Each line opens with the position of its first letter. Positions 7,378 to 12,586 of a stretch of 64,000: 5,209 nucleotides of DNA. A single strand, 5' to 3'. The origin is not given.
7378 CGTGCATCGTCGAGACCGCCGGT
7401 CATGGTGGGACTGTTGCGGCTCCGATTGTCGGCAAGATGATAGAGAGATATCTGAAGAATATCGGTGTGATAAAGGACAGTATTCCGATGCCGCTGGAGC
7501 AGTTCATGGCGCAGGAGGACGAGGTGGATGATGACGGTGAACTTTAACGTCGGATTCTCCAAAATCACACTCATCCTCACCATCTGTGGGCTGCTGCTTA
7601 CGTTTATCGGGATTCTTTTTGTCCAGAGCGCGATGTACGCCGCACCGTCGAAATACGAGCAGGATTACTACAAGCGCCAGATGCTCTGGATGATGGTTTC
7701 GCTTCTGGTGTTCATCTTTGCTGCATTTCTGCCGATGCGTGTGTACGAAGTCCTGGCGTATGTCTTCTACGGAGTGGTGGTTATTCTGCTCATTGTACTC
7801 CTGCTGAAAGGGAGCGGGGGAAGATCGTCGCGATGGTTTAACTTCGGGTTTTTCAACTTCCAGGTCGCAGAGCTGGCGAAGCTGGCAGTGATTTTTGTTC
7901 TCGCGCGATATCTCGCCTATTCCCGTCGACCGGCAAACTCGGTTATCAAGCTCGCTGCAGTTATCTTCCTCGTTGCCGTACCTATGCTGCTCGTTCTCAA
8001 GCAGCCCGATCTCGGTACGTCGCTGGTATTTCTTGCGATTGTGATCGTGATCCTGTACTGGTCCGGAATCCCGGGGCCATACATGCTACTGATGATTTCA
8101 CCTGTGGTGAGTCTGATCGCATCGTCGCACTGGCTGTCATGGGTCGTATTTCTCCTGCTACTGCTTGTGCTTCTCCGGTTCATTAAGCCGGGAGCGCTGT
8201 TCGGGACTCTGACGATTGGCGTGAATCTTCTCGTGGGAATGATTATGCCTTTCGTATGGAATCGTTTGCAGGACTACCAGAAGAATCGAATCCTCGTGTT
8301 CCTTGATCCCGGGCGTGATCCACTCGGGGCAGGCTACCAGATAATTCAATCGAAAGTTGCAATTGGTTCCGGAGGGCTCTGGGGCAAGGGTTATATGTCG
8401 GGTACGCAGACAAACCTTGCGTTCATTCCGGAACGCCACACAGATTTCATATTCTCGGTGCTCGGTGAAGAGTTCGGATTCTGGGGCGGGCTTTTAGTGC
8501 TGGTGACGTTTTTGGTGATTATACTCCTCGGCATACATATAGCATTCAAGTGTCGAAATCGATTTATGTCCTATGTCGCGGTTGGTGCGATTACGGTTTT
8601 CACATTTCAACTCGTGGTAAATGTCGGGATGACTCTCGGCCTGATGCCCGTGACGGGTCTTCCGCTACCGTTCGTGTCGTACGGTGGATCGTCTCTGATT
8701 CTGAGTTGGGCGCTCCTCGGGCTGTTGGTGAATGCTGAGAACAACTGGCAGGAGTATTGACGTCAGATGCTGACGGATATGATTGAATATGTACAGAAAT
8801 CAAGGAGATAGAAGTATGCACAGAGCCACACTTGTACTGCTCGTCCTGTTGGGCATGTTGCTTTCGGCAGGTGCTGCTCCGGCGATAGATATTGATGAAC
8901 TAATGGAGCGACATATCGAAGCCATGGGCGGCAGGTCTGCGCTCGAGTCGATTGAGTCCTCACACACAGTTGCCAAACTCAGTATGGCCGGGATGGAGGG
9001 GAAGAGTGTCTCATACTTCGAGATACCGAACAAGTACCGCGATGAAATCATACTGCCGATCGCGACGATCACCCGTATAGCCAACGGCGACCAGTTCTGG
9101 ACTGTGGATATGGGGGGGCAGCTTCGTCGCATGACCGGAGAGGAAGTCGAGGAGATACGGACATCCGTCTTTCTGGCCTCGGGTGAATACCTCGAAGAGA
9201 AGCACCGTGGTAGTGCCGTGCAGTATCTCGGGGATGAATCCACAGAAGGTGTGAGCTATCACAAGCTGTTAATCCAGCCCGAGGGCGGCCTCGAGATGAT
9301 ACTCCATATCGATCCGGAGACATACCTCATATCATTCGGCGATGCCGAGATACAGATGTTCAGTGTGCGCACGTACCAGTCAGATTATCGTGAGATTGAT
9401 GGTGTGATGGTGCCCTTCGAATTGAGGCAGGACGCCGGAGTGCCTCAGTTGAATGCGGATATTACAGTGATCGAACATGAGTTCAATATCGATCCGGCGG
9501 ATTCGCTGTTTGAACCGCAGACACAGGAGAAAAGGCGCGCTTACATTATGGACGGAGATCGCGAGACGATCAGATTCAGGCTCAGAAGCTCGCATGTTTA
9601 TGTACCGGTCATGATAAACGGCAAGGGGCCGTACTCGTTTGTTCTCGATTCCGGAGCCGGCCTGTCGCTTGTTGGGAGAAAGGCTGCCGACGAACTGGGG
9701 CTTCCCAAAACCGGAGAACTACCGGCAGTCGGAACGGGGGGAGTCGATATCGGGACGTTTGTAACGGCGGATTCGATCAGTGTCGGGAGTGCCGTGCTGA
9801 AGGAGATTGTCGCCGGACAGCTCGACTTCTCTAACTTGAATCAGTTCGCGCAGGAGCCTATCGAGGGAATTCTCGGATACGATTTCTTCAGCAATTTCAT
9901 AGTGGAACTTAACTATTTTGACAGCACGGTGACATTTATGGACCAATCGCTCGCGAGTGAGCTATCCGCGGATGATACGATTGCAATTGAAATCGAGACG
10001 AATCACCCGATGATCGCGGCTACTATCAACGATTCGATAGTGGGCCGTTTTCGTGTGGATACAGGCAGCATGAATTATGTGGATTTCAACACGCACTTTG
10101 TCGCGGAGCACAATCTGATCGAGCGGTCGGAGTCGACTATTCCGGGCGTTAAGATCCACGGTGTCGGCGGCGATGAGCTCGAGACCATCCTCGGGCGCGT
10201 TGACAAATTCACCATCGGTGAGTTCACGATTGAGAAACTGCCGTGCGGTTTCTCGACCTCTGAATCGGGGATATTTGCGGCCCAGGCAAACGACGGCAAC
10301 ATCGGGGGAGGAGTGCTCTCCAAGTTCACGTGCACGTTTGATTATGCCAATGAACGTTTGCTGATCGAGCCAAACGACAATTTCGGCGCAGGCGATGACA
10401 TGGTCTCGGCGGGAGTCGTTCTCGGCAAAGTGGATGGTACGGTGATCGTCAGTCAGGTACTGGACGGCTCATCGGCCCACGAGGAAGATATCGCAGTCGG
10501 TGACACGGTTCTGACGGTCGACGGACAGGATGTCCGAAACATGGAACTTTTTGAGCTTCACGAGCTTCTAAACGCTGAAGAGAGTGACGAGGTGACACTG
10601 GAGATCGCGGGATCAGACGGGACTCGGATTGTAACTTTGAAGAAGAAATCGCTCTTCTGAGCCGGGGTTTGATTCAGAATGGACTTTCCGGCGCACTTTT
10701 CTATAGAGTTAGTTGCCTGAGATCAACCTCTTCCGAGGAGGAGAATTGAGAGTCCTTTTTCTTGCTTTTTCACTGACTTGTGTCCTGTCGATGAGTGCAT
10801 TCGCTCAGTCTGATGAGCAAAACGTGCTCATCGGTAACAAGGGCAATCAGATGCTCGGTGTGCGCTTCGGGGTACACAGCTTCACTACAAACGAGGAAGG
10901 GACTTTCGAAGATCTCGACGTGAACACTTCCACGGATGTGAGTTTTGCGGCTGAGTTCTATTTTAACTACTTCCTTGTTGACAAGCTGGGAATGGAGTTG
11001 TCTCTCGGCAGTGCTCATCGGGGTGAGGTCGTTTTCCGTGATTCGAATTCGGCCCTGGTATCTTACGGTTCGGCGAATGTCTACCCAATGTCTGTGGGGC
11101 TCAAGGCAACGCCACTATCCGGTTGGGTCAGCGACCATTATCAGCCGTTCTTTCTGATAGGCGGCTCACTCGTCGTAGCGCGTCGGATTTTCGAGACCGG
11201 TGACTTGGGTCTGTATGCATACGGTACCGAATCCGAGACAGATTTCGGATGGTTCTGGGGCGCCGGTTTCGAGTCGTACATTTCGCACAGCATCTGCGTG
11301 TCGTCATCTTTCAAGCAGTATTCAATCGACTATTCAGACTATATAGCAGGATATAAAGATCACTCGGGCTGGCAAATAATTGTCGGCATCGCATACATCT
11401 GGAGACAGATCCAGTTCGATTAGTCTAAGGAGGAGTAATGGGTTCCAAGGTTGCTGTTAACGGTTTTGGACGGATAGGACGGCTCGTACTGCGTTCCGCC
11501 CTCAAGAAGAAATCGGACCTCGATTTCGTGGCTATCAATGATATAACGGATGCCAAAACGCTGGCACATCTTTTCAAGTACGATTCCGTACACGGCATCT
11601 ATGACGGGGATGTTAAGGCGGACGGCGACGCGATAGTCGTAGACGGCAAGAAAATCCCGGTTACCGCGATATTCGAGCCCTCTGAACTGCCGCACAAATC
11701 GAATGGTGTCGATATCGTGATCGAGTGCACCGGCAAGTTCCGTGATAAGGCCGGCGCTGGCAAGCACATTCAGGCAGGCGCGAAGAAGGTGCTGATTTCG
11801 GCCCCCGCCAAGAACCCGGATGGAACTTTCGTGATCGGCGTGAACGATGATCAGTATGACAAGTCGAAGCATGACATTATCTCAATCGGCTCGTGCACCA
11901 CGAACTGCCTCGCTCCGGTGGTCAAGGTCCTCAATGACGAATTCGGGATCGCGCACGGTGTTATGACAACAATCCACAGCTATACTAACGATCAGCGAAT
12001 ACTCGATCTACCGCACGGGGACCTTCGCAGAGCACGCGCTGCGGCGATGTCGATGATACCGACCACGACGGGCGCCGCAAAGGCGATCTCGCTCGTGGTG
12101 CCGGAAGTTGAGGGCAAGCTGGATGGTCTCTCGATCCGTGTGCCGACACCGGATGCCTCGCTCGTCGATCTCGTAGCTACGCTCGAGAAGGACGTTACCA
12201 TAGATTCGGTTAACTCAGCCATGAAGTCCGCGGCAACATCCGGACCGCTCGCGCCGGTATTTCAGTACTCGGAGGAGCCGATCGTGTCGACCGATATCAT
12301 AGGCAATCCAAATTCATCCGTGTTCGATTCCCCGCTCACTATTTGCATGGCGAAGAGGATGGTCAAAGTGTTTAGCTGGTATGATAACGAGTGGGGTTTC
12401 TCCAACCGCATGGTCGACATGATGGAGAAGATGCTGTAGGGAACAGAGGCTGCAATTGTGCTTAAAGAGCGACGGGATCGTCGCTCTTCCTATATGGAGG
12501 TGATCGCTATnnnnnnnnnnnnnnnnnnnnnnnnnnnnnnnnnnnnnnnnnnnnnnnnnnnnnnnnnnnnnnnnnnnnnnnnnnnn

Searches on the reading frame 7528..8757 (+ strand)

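Call 28: search_protein_families(library=pfam, proteins=[window:7528-8757:+], max_evalue=0.00001)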
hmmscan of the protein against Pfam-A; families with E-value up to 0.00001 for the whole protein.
window:7528-8757:+ (410 aa): 1 family
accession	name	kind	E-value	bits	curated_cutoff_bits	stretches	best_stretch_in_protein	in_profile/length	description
PF01098.24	FTSW_RODA_SPOVE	-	1.9e-90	303.9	26.4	2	186-406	138-353/356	Cell cycle protein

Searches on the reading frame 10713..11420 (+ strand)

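Call 28: search_protein_families(library=pfam, proteins=[window:10713-11420:+], max_evalue=0.00001)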
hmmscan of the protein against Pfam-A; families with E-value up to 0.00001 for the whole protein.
window:10713-11420:+ (236 aa): 1 family
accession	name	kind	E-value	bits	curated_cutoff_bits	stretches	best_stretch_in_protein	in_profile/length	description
PF13505.12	OMP_b-brl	-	2.9e-07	31.2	28.7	1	19-225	3-172/175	Outer membrane protein beta-barrel domain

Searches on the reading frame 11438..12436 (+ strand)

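Call 28: search_protein_families(library=pfam, proteins=[window:11438-12436:+], max_evalue=0.00001)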
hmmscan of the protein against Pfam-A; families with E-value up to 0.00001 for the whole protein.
window:11438-12436:+ (333 aa): 2 families
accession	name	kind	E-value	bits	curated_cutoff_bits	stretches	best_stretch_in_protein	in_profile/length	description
PF02800.25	Gp_dh_C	-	2.7e-64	215.9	24.4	1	158-315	1-158/158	Glyceraldehyde 3-phosphate dehydrogenase, C-terminal domain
PF00044.30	Gp_dh_N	-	2.2e-37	127.8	31.7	1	4-104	2-101/101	Glyceraldehyde 3-phosphate dehydrogenase, NAD binding domain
